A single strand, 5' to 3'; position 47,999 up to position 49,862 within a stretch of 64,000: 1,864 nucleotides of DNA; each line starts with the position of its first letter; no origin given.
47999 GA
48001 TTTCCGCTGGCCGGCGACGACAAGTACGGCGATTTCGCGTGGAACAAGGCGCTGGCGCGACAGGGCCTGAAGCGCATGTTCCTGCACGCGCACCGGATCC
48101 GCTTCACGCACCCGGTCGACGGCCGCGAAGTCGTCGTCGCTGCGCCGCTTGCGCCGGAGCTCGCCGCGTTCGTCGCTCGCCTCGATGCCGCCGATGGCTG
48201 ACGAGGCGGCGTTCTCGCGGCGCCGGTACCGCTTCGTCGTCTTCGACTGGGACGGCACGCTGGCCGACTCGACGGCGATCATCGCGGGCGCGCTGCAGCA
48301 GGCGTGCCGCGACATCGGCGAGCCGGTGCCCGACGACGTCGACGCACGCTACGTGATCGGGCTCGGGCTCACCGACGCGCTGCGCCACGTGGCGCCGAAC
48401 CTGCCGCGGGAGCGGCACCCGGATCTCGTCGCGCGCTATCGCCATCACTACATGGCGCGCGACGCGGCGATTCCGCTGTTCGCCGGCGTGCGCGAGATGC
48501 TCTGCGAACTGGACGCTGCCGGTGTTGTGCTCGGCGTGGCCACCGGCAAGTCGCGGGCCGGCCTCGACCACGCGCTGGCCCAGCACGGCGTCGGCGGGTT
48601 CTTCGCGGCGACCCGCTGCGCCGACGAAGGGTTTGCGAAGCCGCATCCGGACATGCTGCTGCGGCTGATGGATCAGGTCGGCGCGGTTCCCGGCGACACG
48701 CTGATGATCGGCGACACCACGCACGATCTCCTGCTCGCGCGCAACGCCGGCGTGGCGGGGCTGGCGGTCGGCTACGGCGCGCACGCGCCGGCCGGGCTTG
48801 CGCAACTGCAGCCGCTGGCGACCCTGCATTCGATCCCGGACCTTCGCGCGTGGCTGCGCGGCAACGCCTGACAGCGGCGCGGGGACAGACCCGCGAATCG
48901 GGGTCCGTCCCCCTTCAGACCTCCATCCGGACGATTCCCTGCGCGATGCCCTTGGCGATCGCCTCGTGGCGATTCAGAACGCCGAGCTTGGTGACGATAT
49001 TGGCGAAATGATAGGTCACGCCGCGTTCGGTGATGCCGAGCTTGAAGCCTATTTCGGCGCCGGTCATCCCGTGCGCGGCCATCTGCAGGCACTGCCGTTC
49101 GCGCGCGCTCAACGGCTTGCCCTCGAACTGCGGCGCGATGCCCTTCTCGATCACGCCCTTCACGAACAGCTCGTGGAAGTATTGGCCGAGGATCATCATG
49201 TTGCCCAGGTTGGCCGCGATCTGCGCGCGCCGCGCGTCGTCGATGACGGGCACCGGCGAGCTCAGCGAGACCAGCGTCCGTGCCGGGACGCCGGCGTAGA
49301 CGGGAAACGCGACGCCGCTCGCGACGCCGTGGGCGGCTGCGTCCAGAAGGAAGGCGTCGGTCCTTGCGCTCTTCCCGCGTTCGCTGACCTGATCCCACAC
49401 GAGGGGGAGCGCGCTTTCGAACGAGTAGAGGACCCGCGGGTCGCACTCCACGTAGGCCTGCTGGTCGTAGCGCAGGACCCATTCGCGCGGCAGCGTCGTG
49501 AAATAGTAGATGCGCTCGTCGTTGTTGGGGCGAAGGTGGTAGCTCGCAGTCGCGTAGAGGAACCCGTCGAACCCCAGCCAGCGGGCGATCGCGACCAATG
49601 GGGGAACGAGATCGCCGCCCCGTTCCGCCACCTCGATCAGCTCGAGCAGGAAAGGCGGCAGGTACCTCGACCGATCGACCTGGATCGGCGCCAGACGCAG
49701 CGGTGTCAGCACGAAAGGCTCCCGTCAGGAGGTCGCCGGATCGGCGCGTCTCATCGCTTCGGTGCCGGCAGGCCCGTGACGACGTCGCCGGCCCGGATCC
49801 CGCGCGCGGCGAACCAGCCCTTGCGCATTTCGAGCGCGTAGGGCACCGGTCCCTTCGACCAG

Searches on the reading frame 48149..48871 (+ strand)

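Call 22: search_protein_families(library=pfam, proteins=[window:48149-48871:+], max_evalue=0.001)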
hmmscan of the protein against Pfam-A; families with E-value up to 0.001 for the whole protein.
window:48149-48871:+ (240 aa): 4 families
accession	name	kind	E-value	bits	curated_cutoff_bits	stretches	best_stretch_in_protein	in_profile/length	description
PF13419.12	HAD_2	-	2e-32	113.2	23.8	1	30-206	1-177/178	Haloacid dehalogenase-like hydrolase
PF00702.32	Hydrolase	-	1.7e-25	91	26.4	1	28-201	2-191/191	haloacid dehalogenase-like hydrolase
PF13242.12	Hydrolase_like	-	1.9e-12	47.3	22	1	163-228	3-71/75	HAD-hyrolase-like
PF12710.13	HAD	-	5.3e-08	33.9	27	1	30-198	1-189/189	haloacid dehalogenase-like hydrolase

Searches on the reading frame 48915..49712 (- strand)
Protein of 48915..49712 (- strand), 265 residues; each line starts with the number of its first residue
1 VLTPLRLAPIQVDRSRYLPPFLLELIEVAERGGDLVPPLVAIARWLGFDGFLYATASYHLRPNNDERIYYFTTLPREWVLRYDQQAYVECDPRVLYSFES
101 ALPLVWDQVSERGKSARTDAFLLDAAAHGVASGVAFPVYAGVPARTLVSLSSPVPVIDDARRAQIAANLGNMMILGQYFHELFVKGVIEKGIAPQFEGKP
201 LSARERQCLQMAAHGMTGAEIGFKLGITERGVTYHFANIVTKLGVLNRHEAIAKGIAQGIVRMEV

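Call 22: search_protein_families(library=pfam, proteins=[window:48915-49712:-], max_evalue=0.001)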
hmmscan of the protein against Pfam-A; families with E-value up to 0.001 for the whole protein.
window:48915-49712:- (265 aa): 3 families
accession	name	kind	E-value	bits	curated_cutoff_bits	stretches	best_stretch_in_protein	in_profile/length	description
PF03472.21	Autoind_bind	-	1e-22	80.7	23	1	40-181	10-147/149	Autoinducer binding domain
PF00196.25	GerE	-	3.2e-15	55.9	23.5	1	200-252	2-54/57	Bacterial regulatory proteins, luxR family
PF08281.18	Sigma70_r4_2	-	0.00076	19.5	25.7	0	201-237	11-48/54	Sigma-70, region 4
